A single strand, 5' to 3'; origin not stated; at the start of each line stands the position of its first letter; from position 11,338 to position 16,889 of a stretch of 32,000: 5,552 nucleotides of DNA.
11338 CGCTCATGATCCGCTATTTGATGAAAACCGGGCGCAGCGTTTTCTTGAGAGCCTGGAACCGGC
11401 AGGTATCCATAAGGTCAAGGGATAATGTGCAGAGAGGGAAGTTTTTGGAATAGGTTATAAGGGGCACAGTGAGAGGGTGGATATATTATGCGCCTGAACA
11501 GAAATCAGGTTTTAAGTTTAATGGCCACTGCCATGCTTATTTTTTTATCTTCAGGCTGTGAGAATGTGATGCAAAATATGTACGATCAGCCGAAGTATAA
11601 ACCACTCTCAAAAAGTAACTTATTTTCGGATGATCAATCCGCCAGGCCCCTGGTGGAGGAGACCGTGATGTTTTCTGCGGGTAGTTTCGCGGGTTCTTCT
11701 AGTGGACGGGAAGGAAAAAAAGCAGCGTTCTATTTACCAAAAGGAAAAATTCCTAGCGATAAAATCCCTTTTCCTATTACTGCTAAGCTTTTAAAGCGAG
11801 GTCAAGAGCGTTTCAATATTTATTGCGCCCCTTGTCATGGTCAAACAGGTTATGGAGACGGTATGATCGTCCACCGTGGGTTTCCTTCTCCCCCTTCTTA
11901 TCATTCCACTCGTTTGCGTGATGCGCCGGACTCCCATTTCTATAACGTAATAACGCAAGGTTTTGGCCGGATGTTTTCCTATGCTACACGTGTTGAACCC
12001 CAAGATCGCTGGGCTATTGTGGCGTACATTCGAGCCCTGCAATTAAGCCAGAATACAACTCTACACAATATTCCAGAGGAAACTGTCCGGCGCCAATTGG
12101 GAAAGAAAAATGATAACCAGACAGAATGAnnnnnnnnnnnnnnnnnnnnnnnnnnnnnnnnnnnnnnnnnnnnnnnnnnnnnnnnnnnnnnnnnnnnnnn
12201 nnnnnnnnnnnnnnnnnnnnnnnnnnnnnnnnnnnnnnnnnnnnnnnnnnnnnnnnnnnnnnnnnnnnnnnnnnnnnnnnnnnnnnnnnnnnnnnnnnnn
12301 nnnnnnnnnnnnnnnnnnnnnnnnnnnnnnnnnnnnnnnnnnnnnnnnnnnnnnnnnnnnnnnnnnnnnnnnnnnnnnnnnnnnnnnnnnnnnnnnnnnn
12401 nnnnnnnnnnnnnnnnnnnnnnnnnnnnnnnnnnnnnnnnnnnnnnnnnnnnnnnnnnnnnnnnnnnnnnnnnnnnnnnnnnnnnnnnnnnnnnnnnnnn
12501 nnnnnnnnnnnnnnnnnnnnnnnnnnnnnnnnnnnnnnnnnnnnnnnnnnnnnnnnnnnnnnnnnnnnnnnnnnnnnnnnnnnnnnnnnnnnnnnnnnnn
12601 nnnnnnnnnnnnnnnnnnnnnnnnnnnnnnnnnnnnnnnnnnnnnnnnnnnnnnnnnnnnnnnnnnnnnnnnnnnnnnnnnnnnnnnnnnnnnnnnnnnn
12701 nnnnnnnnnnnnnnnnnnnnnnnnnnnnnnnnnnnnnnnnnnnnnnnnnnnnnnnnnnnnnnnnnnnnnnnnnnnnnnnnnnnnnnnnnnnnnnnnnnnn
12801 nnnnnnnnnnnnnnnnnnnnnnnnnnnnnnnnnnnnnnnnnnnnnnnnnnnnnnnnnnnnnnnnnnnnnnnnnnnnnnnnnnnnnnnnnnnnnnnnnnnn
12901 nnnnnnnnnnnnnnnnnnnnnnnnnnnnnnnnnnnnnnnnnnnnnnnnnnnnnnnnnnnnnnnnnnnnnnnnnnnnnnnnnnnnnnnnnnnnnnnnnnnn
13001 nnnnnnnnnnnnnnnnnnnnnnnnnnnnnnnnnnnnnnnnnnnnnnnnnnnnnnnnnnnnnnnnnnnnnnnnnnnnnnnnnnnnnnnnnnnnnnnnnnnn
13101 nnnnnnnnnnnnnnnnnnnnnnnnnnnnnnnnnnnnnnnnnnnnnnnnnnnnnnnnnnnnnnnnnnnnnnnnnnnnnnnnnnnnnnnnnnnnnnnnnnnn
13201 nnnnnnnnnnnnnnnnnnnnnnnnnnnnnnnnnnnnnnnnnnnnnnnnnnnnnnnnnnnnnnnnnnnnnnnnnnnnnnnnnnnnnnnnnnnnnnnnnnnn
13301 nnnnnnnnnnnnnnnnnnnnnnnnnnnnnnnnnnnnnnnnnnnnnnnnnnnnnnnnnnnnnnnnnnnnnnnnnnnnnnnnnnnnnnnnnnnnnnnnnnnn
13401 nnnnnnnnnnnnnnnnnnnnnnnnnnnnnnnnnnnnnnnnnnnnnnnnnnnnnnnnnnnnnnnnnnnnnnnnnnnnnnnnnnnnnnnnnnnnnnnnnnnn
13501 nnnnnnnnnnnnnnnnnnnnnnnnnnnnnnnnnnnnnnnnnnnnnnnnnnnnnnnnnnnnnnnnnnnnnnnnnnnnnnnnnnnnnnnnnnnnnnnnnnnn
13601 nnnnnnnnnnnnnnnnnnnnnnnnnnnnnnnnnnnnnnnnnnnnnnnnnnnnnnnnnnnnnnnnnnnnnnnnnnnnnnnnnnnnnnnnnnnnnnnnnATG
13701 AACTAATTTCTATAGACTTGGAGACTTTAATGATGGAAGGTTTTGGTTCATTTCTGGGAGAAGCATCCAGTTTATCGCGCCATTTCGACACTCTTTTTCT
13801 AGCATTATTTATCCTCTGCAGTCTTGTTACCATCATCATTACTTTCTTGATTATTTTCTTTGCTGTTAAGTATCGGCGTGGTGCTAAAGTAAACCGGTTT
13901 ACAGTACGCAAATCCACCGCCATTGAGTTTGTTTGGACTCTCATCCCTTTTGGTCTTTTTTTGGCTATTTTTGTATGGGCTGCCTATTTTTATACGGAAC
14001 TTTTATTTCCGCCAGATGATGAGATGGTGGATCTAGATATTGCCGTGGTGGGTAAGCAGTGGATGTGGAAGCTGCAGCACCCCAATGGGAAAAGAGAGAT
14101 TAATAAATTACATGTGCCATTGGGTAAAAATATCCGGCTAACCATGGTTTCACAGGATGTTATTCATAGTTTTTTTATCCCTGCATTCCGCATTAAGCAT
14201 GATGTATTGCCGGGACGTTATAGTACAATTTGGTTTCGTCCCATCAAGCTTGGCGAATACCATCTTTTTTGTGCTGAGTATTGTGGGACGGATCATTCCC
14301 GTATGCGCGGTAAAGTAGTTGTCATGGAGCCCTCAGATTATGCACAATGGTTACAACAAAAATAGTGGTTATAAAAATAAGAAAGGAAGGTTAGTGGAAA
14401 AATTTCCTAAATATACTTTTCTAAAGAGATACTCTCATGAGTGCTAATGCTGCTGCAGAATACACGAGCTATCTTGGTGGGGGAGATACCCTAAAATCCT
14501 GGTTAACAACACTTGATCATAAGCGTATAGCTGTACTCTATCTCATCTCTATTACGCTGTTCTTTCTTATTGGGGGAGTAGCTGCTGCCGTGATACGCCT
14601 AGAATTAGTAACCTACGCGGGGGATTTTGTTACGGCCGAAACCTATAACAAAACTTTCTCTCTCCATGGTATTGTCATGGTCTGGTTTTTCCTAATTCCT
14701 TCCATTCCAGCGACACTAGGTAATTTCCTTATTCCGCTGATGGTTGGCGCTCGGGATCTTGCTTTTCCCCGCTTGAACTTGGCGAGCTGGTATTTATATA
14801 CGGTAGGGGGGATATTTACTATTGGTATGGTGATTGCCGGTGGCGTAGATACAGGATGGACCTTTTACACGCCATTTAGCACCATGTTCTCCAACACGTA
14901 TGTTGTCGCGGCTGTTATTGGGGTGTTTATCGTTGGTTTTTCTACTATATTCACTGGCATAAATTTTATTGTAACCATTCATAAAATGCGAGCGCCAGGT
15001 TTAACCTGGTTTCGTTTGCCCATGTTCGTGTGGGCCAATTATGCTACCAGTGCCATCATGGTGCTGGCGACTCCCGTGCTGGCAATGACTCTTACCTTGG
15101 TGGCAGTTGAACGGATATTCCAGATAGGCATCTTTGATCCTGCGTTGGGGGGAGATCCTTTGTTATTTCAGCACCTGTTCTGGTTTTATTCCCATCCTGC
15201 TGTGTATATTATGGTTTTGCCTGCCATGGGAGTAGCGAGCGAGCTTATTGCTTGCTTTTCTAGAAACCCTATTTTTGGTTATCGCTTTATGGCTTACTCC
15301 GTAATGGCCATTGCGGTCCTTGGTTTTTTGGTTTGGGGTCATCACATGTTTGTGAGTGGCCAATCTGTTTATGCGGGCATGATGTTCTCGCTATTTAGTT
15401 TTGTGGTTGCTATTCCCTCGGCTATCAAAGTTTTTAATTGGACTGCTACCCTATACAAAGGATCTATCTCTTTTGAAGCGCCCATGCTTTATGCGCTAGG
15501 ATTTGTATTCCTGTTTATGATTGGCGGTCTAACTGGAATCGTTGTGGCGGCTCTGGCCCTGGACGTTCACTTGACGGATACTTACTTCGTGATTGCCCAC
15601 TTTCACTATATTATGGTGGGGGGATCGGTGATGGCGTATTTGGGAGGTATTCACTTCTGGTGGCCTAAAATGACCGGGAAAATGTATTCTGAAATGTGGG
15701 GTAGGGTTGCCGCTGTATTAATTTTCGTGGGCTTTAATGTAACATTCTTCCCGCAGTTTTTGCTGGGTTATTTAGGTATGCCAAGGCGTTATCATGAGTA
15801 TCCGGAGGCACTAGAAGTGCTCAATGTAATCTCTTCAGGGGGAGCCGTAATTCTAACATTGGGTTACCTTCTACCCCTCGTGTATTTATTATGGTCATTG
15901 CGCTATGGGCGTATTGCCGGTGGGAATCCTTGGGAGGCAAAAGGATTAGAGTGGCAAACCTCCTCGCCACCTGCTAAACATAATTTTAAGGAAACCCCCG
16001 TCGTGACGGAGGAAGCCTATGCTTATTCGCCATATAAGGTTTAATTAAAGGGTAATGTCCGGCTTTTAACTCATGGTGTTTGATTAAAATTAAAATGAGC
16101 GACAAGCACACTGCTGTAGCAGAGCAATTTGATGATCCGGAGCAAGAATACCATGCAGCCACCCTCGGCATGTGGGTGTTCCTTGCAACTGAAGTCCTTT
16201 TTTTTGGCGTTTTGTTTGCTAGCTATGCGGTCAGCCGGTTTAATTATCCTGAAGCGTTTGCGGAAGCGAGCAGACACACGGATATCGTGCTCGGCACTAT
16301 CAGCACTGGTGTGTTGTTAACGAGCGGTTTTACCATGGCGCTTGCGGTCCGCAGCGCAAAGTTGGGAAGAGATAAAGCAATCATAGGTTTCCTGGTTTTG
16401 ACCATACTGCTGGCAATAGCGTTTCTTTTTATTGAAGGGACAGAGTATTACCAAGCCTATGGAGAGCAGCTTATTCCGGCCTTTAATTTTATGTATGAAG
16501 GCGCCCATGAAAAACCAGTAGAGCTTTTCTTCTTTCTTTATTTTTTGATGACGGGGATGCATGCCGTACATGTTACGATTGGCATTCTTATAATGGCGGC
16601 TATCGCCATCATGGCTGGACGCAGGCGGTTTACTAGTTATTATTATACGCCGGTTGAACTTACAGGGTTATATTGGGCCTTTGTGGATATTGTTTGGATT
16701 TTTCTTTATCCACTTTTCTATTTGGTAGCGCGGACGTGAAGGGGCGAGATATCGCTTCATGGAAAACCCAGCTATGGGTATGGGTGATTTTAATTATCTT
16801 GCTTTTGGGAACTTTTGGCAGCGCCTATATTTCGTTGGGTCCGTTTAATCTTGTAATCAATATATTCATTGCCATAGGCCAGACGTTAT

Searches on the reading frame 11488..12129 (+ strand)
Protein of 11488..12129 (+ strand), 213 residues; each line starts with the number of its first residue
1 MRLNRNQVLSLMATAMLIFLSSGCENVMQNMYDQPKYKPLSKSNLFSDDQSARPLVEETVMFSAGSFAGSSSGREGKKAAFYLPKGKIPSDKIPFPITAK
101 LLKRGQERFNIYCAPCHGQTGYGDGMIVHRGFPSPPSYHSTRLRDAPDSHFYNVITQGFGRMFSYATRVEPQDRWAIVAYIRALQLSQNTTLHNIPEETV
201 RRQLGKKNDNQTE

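Call 5: search_protein_families(library=pfam, proteins=[window:11488-12129:+])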
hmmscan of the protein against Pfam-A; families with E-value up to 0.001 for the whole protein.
window:11488-12129:+ (213 aa): 2 families
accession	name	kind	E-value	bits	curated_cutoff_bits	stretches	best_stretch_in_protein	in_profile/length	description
PF13442.11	Cytochrome_CBB3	-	1.4e-11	45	27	1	102-181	3-68/68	Cytochrome C oxidase, cbb3-type, subunit III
PF00034.26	Cytochrom_C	-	1.1e-05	27.1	21.3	1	103-184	2-89/90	Cytochrome c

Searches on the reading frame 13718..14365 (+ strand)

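Call 6: search_protein_families(library=pfam, proteins=[window:13718-14365:+])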
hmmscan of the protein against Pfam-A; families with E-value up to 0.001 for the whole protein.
window:13718-14365:+ (215 aa): 3 families
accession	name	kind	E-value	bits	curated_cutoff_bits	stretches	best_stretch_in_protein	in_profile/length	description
PF00116.26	COX2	-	2.6e-17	63.3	22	1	129-197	46-114/120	Cytochrome C oxidase subunit II, periplasmic domain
PF13473.12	Cupredoxin_1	-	3.1e-09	37.2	27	1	120-202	26-104/104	Cupredoxin-like domain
PF02790.20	COX2_TM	-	2.2e-06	28.2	22.8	1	19-84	19-81/88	Cytochrome C oxidase subunit II, transmembrane domain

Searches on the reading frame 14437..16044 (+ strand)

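Call 6: search_protein_families(library=pfam, proteins=[window:14437-16044:+])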
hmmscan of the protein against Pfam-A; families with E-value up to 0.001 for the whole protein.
window:14437-16044:+ (535 aa): 1 family
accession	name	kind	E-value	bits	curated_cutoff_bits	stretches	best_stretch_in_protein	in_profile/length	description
PF00115.25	COX1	-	4e-147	491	34.8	1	30-472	1-436/436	Cytochrome C and Quinol oxidase polypeptide I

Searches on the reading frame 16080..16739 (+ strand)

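Call 6: search_protein_families(library=pfam, proteins=[window:16080-16739:+])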
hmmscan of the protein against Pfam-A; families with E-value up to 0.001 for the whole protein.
window:16080-16739:+ (219 aa): 1 family
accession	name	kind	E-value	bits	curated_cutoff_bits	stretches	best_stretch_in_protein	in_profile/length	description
PF00510.24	COX3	-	5.8e-15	56.3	23.8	1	28-215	77-255/258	Cytochrome c oxidase subunit III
